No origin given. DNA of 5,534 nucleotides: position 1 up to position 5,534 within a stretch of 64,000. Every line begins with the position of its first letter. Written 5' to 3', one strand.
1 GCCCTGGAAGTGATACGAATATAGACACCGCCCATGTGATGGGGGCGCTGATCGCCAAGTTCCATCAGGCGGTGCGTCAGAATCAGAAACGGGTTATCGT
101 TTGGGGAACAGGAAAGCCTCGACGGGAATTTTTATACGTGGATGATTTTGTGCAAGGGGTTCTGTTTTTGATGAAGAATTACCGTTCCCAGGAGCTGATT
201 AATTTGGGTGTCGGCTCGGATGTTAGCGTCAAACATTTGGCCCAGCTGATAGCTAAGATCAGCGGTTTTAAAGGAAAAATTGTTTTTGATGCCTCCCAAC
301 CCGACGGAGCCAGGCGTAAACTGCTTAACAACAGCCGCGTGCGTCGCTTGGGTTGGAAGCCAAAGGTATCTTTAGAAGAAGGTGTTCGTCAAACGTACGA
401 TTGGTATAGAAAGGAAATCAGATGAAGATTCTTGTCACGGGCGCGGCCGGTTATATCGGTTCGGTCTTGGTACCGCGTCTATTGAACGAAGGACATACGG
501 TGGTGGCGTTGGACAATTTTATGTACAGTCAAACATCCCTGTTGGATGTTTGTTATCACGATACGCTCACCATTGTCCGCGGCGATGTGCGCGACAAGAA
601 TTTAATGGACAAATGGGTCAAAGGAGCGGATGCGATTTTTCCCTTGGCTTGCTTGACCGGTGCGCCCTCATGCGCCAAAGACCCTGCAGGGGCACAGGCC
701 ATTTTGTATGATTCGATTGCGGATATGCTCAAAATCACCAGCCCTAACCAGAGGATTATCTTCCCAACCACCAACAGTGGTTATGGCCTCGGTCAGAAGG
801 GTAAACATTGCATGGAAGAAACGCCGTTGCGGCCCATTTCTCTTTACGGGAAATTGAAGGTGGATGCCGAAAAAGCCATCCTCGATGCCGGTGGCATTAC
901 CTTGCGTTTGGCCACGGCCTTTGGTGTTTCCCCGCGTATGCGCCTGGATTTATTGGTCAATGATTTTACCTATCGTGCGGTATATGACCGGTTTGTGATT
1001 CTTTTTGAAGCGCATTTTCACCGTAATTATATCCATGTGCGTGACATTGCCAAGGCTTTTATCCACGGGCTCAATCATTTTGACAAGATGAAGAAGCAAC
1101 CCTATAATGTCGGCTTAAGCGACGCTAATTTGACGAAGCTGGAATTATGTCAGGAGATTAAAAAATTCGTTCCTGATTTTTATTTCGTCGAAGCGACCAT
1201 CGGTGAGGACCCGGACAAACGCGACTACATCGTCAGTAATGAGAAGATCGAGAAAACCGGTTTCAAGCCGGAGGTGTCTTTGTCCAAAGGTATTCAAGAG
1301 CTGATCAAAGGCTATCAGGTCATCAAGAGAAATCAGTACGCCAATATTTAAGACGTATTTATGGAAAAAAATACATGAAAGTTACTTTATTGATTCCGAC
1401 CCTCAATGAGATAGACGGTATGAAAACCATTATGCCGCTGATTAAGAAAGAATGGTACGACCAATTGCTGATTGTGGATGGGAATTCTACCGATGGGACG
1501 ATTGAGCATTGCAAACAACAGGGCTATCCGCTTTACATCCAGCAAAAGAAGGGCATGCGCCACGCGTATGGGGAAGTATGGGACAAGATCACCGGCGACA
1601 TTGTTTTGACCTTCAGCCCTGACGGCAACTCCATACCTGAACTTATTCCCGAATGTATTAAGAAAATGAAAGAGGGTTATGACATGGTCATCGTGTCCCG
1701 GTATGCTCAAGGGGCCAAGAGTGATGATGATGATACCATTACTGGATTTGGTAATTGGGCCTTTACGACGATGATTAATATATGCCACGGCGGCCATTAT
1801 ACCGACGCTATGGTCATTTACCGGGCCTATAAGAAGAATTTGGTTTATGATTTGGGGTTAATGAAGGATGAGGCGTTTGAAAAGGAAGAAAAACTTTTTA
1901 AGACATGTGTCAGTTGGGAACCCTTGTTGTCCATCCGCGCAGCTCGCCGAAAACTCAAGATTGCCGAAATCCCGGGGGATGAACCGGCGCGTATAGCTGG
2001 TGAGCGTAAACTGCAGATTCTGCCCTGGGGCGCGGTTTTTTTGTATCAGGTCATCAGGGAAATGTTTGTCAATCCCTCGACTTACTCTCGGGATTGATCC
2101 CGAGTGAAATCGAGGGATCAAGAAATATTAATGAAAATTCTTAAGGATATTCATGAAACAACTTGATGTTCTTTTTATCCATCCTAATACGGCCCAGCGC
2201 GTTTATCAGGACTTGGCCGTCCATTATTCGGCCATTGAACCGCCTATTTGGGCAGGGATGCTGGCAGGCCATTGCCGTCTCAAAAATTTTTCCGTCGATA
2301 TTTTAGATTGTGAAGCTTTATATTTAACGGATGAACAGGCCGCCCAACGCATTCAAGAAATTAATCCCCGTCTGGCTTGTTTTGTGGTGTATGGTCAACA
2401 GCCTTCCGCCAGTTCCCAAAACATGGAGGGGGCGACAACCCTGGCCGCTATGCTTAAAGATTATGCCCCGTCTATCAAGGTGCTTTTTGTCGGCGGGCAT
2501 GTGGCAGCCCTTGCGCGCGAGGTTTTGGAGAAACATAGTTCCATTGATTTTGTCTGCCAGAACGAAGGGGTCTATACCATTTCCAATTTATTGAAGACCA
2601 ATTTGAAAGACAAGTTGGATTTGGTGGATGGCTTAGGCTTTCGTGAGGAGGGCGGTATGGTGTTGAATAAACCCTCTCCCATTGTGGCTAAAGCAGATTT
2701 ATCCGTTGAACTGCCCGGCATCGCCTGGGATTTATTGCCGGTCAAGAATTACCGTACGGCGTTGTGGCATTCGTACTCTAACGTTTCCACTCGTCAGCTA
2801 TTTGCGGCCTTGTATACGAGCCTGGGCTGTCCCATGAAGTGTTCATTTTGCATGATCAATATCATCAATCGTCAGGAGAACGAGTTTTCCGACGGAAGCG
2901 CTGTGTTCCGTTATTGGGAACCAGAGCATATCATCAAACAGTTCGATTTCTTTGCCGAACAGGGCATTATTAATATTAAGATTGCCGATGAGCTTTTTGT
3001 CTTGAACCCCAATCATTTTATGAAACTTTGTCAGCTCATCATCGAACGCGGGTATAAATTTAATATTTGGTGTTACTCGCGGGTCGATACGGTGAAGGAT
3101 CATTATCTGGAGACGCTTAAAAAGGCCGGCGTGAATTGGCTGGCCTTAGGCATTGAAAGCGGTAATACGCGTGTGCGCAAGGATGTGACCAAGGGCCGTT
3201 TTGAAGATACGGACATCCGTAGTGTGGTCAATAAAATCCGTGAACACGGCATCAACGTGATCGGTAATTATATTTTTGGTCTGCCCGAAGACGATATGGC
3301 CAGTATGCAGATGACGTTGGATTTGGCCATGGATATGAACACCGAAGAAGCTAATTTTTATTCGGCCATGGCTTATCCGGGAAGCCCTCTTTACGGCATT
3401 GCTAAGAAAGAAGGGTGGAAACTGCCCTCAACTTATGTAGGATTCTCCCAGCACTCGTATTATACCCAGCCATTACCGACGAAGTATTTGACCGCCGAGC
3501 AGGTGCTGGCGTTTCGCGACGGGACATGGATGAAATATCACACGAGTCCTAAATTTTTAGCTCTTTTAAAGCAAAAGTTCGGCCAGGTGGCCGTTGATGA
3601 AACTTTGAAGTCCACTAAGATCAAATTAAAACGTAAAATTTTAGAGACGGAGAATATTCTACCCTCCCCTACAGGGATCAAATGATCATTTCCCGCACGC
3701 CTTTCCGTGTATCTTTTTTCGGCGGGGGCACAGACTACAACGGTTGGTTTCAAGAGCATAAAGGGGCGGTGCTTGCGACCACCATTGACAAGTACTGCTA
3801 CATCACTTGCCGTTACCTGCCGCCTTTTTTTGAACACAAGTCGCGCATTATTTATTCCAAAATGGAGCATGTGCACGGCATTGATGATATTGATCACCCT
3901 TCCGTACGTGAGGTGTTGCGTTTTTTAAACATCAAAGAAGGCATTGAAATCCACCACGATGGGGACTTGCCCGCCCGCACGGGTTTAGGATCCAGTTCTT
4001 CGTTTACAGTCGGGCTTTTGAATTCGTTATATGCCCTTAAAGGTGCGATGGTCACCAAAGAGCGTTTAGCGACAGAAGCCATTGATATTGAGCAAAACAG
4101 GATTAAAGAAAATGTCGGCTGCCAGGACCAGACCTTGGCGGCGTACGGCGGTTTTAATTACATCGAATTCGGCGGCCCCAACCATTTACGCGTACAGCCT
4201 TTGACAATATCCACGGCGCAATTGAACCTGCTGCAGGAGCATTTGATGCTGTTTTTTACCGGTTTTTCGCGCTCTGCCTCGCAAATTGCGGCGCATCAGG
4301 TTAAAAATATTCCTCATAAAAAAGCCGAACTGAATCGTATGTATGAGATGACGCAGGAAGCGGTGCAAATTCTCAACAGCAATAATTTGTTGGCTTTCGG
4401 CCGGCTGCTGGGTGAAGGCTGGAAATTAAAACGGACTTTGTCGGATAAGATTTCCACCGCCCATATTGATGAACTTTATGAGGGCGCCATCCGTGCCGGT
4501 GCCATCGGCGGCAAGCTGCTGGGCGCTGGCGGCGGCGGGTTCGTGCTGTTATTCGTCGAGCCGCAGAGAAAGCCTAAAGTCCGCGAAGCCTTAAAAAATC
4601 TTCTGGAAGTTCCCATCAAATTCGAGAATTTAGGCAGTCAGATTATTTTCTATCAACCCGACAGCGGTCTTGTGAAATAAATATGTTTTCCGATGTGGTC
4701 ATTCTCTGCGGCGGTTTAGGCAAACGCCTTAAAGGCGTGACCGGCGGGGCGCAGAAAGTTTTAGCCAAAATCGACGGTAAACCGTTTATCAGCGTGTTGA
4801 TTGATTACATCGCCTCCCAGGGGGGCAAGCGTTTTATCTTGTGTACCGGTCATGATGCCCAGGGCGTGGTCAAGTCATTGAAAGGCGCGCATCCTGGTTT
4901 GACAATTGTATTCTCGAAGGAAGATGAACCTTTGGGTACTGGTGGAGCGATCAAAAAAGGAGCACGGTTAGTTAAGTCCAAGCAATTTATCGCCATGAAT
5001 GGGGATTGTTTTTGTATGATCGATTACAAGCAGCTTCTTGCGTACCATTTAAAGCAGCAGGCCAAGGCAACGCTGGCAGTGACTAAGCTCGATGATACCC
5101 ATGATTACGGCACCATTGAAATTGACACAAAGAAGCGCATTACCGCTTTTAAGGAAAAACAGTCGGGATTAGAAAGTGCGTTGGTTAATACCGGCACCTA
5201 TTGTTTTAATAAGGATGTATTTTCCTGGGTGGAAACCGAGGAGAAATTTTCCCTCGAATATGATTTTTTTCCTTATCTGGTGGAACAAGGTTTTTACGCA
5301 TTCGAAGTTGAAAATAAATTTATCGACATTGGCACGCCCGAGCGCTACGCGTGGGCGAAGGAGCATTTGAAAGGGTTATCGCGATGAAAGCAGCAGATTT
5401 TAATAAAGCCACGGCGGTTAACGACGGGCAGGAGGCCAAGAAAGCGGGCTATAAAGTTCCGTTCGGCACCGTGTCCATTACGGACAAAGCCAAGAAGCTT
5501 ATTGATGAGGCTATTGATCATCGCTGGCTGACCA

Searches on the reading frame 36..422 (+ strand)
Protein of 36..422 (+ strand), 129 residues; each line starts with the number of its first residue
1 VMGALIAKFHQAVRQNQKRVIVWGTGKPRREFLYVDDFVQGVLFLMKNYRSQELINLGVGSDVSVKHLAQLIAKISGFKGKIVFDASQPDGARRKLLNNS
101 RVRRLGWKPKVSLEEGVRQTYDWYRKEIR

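Call 16: search_protein_families(library=pfam, proteins=[window:36-422:+], max_evalue=0.001)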
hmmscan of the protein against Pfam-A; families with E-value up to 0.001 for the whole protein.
window:36-422:+ (129 aa): 2 families
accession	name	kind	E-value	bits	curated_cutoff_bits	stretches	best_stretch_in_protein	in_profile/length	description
PF01370.27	Epimerase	-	4.7e-10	39.7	20.9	1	4-58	188-240/240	NAD dependent epimerase/dehydratase family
PF16363.11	GDP_Man_Dehyd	-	1.3e-08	35.2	27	1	5-120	196-332/332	GDP-mannose 4,6 dehydratase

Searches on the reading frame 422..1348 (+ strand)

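Call 16: search_protein_families(library=pfam, proteins=[window:422-1348:+], max_evalue=0.001)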
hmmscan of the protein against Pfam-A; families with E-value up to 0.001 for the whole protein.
window:422-1348:+ (309 aa): 8 families
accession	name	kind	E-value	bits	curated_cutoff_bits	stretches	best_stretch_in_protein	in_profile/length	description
PF01370.27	Epimerase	-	8.5e-29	101.1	20.9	1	3-231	1-240/240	NAD dependent epimerase/dehydratase family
PF16363.11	GDP_Man_Dehyd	-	1.1e-17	64.9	27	1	4-293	1-331/332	GDP-mannose 4,6 dehydratase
PF01073.25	3Beta_HSD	-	2e-09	37.3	22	1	4-162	1-166/280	3-beta hydroxysteroid dehydrogenase/isomerase family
PF05368.20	NmrA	-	1.2e-08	35.3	27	1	2-74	4-75/298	NmrA-like family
PF04321.23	RmlD_sub_bind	-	2.8e-08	33.6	27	1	1-169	1-154/287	RmlD substrate binding domain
PF13460.12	NAD_binding_10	-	1.1e-07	32.3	27.2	1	7-87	1-74/184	NAD(P)H-binding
PF02719.21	Polysacc_synt_2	-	6.7e-05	22.7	20.2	1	3-89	1-98/293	Polysaccharide biosynthesis protein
PF00106.31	adh_short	-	0.00064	19.7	26.6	0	3-71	3-73/195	short chain dehydrogenase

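Call 39: search_protein_families(library=ncbifam, proteins=[window:422-1348:+], max_evalue=0.00001)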
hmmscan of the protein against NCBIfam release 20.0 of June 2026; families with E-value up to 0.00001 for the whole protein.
window:422-1348:+ (309 aa): 18 families
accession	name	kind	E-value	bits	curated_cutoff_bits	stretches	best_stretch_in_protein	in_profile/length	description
TIGR01179.1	galE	equivalog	1.6e-24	86.4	262.3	1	2-157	1-160/332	UDP-glucose 4-epimerase GalE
TIGR01181.1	dTDP_gluc_dehyt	equivalog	1.9e-17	63.4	365.1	1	2-299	1-312/321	dTDP-glucose 4,6-dehydratase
TIGR04180.1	EDH_00030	hypoth_equivalog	8.6e-15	54.6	475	1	3-151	1-154/297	NAD-dependent 4,6-dehydratase LegB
NF007956.0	PRK10675.1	subfamily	3.9e-13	49.2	394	1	1-152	1-159/338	UDP-glucose 4-epimerase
TIGR03466.1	HpnA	hypoth_equivalog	1.8e-11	43.5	367.65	1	1-156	1-155/327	hopanoid-associated sugar epimerase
NF043036.1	ErythonDh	equivalog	1e-10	41.3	325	1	1-153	1-160/321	D-erythronate dehydrogenase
NF042422.1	oxyalk_red_OleD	equivalog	4.3e-10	39.5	580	1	1-173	1-167/329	2-alkyl-3-oxoalkanoate reductase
NF008872.0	PRK11908.1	equivalog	1.8e-09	37.1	294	1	1-135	2-136/349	bifunctional UDP-4-keto-pentose/UDP-xylose synthase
TIGR02197.1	heptose_epim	equivalog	4.9e-09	35.8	274.6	1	3-147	1-143/316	ADP-glyceromanno-heptose 6-epimerase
NF011728.1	PRK15181.1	equivalog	8e-09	34.9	760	1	3-146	18-169/348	Vi polysaccharide biosynthesis UDP-N-acetylglucosaminuronic acid C-4 epimerase TviC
NF042423.1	oxyalk_red_Shew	equivalog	2.3e-08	33.5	580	1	2-162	10-165/331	2-alkyl-3-oxoalkanoate reductase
NF041015.1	UDPsulfquin_syn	equivalog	9.6e-08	31.4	575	0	1-35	1-35/384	UDP-sulfoquinovose synthase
NF047922.1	GDPFucSynFcl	equivalog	1.5e-07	31.2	500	1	198-298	204-301/308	GDP-L-fucose synthase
NF007490.0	PRK10084.1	subfamily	4e-07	29.3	649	0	1-67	1-70/361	dTDP-glucose 4,6-dehydratase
NF005998.1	PRK08125.1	equivalog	5.3e-07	28.4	777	1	2-127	317-442/649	bifunctional UDP-4-amino-4-deoxy-L-arabinose formyltransferase/UDP-glucuronic acid oxidase ArnA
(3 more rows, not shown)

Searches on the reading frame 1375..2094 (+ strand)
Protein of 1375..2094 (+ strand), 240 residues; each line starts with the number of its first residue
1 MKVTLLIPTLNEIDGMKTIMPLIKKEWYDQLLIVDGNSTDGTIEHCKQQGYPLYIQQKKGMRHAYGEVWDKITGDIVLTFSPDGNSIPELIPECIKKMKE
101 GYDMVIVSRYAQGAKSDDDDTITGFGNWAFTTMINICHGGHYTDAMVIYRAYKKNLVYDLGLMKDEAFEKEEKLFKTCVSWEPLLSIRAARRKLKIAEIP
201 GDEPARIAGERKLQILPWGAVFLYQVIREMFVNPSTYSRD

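Call 16: search_protein_families(library=pfam, proteins=[window:1375-2094:+], max_evalue=0.001)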
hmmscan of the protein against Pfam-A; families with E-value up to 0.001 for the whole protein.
window:1375-2094:+ (240 aa): 1 family
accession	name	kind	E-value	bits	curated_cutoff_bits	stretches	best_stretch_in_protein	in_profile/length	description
PF00535.33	Glycos_transf_2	-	3.6e-11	43.7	23.3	1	5-157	2-164/168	Glycosyl transferase family 2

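Call 39: search_protein_families(library=ncbifam, proteins=[window:1375-2094:+], max_evalue=0.00001)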
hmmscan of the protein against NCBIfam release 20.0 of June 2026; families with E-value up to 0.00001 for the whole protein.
window:1375-2094:+ (240 aa): 4 families
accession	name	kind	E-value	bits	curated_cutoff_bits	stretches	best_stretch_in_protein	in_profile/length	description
TIGR04182.1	glyco_TIGR04182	equivalog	9.4e-24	84.3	325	1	2-180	1-178/293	S-layer glycoprotein N-glycosyltransferase AglJ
NF041391.1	DPhHxTase_Halo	equivalog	1.5e-12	46.9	375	1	9-220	3-199/213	dolichyl-phosphate hexose transferase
NF007986.1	PRK10714.1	equivalog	4.2e-07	29.3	529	1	27-158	38-170/316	undecaprenyl-phosphate 4-deoxy-4-formamido-L-arabinose transferase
NF047588.1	GlcsyltransPgfSStrep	equivalog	1.5e-06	27.7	500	1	1-118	1-130/308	glycosyltransferase PgfS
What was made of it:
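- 1375..2097 (+): Dpm1/AglJ-like GT2, candidate polyprenyl-phosphate sugar synthase (donor maker). Best NCBIfam hits are AglJ 9.4e-24, Dol-P-hexose transferase 1.5e-12 and ArnC 4.2e-7, all below cut-offs (call 39).
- On Three-component periplasmic glycosylation system: The best hits of 1375-2097 are AglJ, Dol-P-hexose transferase and ArnC, all below cut-offs (call 39).
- Closest known: Haloferax volcanii Agl N-glycosylation pathway. Same: It combines an AglJ-type polyprenyl-phosphate GT2, which is the best NCBIfam match of 1375-2097 (call 39).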

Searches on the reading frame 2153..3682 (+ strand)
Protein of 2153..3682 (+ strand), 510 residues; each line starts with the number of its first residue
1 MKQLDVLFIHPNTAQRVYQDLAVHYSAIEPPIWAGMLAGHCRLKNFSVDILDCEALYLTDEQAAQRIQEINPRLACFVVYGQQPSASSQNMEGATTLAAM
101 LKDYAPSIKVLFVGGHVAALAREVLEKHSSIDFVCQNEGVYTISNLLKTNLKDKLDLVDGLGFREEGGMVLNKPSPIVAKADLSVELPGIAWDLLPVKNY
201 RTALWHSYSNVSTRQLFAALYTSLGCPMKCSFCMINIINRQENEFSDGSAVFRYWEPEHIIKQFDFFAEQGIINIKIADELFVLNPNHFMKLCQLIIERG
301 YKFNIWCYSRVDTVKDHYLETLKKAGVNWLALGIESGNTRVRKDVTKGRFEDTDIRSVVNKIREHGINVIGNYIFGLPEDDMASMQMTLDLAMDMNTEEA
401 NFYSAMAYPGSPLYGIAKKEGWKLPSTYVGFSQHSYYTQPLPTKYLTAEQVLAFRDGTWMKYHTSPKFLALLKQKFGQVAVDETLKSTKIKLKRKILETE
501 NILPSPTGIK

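Call 16: search_protein_families(library=pfam, proteins=[window:2153-3682:+], max_evalue=0.001)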
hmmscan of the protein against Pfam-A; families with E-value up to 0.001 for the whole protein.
window:2153-3682:+ (510 aa): 2 families
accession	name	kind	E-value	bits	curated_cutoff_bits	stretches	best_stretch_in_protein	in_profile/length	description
PF04055.27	Radical_SAM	-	1.1e-17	65.1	29.5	1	222-391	3-165/166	Radical SAM superfamily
PF02310.24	B12-binding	-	1.3e-14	54.5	32.1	1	22-146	5-120/121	B12 binding domain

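Call 39: search_protein_families(library=ncbifam, proteins=[window:2153-3682:+], max_evalue=0.00001)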
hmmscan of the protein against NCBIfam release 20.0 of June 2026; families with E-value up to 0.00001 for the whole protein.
window:2153-3682:+ (510 aa): 22 families
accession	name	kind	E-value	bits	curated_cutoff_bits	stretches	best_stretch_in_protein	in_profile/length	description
TIGR03471.1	HpnJ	equivalog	5.1e-41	141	577.6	1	87-469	77-439/472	hopanoid biosynthesis associated radical SAM protein HpnJ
TIGR02026.1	BchE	equivalog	6.7e-34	117.6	481.35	1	24-465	15-430/497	magnesium-protoporphyrin IX monomethyl ester anaerobic oxidative cyclase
NF050148.1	rSAM_ApyD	equivalog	1.9e-29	102.6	750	1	94-394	90-365/645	RiPP biosynthesis radical SAM protein ApyD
NF033070.1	rSAM_AprD4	equivalog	1.7e-24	86.5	500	1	215-423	194-396/456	AprD4 family radical SAM diol-dehydratase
TIGR04479.1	bcpD_PhpK_rSAM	subfamily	2e-22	79.3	600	1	217-423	241-435/504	PhpK family radical SAM P-methyltransferase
TIGR04014.1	B12_SAM_MJ_0865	equivalog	3.3e-22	78.9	360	1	109-416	69-357/434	methyl-coenzyme M reductase glutamine C-methyltransferase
NF038361.1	rSAM_Sden_1168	equivalog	7.3e-21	74.3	575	1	56-421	125-477/560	Sden_1168 family B12-binding radical SAM P-methyltransferase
TIGR04072.2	rSAM_ladder_B12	equivalog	4e-17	62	360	1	216-439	179-392/443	lipid biosynthesis B12-binding/radical SAM protein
TIGR03975.1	rSAM_ocin_1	subfamily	2e-15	56.4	281.85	1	64-386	121-421/606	RiPP maturation radical SAM C-methyltransferase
NF033712.0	B12_rSAM_KedN5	subfamily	4e-15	55.1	700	1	45-385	36-360/624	KedN5 family methylcobalamin-dependent radical SAM C-methyltransferase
TIGR04295.1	B12_rSAM_oligo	hypoth_equivalog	5.4e-15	55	400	1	47-415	41-382/422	TIGR04295 family B12-binding domain-containing radical SAM protein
TIGR04190.1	B12_SAM_Ta0216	equivalog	2.5e-13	49.5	500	1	92-396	94-395/554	TIGR04190 family B12-binding domain/radical SAM domain protein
TIGR04013.1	B12_SAM_MJ_1487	hypoth_equivalog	1.2e-12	47.4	251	1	310-416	248-356/382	TIGR04013 family B12-binding domain/radical SAM domain-containing protein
TIGR04367.1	HpnR_B12_rSAM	equivalog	5.8e-12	44.9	650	1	27-412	19-368/490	hopanoid C-3 methylase HpnR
TIGR04107.1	rSAM_HutW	equivalog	9.6e-11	41.1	400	1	310-427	135-252/419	heme anaerobic degradation radical SAM methyltransferase ChuW/HutW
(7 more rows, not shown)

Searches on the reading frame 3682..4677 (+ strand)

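Call 16: search_protein_families(library=pfam, proteins=[window:3682-4677:+], max_evalue=0.001)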
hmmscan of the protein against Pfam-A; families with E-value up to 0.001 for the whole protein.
window:3682-4677:+ (332 aa): 2 families
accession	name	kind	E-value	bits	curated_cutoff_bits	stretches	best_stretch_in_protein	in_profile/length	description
PF00288.32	GHMP_kinases_N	-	4.4e-14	52.9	22.3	1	80-157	8-87/87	GHMP kinases N terminal domain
PF08544.19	GHMP_kinases_C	-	6.3e-11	43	21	1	231-307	5-82/85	GHMP kinases C terminal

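Call 39: search_protein_families(library=ncbifam, proteins=[window:3682-4677:+], max_evalue=0.00001)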
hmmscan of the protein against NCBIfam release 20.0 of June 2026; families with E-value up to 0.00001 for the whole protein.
window:3682-4677:+ (332 aa): 10 families
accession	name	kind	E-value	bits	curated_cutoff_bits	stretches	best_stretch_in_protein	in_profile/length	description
NF049969.1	GlMnHpPKinHddA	equivalog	2.9e-46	158.5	600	1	2-305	3-317/338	D-glycero-D-manno-heptose 7-phosphate kinase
NF009948.0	PRK13412.1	equivalog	4.8e-23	80.8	721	1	83-308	722-948/974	bifunctional fucokinase/fucose-1-phosphate guanylyltransferase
TIGR00549.1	mevalon_kin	equivalog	6.5e-21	75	163.05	1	30-289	19-274/276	mevalonate kinase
NF003036.0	PRK03926.1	equivalog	1.6e-16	60.3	403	1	76-307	65-282/302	mevalonate kinase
TIGR00131.1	gal_kin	equivalog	5.5e-14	51.9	226.65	1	79-159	102-182/388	galactokinase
NF003006.0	PRK03817.1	equivalog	6.1e-14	51.8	443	0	224-306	246-327/352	galactokinase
NF003705.0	PRK05322.1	equivalog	3.1e-10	39.4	385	0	207-306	268-363/388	galactokinase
NF003472.0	PRK05101.1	equivalog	4.6e-10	39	499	0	75-157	96-182/382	galactokinase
NF001816.0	PRK00555.1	equivalog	5e-10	38.9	509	1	225-306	258-338/363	galactokinase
NF040957.1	Arch_PMK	equivalog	2.7e-06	27.1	500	1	98-294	90-289/316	phosphomevalonate kinase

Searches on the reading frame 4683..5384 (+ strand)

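Call 16: search_protein_families(library=pfam, proteins=[window:4683-5384:+], max_evalue=0.001)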
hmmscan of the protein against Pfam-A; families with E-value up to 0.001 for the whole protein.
window:4683-5384:+ (234 aa): 3 families
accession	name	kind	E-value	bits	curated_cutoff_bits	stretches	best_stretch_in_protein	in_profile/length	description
PF00483.29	NTP_transferase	-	1e-31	110.9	21.2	1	6-228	3-241/245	Nucleotidyl transferase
PF12804.13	NTP_transf_3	-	1.5e-09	38.7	27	1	5-138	1-126/160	MobA-like NTP transferase domain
PF00535.33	Glycos_transf_2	-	0.00051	20.5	23.3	1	69-175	51-158/168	Glycosyl transferase family 2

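Call 39: search_protein_families(library=ncbifam, proteins=[window:4683-5384:+], max_evalue=0.00001)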
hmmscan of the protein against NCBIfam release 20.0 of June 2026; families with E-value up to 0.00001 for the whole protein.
window:4683-5384:+ (234 aa): 29 families (the best 25 are shown)
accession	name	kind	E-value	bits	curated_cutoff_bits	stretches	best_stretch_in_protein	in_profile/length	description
NF049965.1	GlMnHpPGnyltfHddC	equivalog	1.1e-43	149.5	300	1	5-223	3-215/221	D-glycero-D-manno-heptose 1-phosphate guanosyltransferase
NF052502.1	man1P_GTase_Rv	exception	1.1e-39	136.3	440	1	4-224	2-225/352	mannose-1-phosphate guanylyltransferase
TIGR03992.1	Arch_glmU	subfamily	1.4e-29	103.1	292.1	1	5-219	3-217/393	bifunctional sugar-1-phosphate nucleotidylyltransferase/acetyltransferase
NF041313.1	UDPGP_AglF_Halo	equivalog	1.4e-23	83.6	400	1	5-184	3-183/234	UTP--glucose-1-phosphate uridylyltransferase AglF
NF045761.1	NAMPUrTaseMurU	equivalog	9.3e-22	78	250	1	6-224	4-222/226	N-acetylmuramate alpha-1-phosphate uridylyltransferase MurU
TIGR01173.1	glmU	equivalog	5.4e-20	71.7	366.85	1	4-180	2-177/452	bifunctional UDP-N-acetylglucosamine diphosphorylase/glucosamine-1-phosphate N-acetyltransferase GlmU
TIGR02623.1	G1P_cyt_trans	equivalog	3.5e-19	69.3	300.25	1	85-203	105-218/255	glucose-1-phosphate cytidylyltransferase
NF041173.1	Sug_nt_acttase_Thmprot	equivalog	1.2e-18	67.3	600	1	5-188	3-181/405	bifunctional sugar-1-phosphate nucleotidylyltransferase/acetyltransferase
TIGR01208.1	rmlA_long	equivalog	3.1e-18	65.8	320.25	1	6-185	3-184/353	glucose-1-phosphate thymidylyltransferase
NF010934.1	PRK14354.1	equivalog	4.2e-18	65.1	450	1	5-179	2-176/447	bifunctional UDP-N-acetylglucosamine diphosphorylase/glucosamine-1-phosphate N-acetyltransferase GlmU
NF010940.0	PRK14360.1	equivalog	1.2e-16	60.3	602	1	5-180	4-181/452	bifunctional UDP-N-acetylglucosamine diphosphorylase/glucosamine-1-phosphate N-acetyltransferase GlmU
NF010935.0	PRK14355.1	equivalog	1.4e-16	60.2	718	1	5-179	6-182/459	bifunctional UDP-N-acetylglucosamine diphosphorylase/glucosamine-1-phosphate N-acetyltransferase GlmU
NF010932.0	PRK14352.1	equivalog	2.3e-15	56.2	611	1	4-180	8-188/488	bifunctional UDP-N-acetylglucosamine diphosphorylase/glucosamine-1-phosphate N-acetyltransferase GlmU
NF010939.0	PRK14359.1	equivalog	3.9e-15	55.4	592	1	4-180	4-175/430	bifunctional UDP-N-acetylglucosamine diphosphorylase/glucosamine-1-phosphate N-acetyltransferase GlmU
TIGR02091.1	glgC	equivalog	2e-14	53.4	424.9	1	6-222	4-252/364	glucose-1-phosphate adenylyltransferase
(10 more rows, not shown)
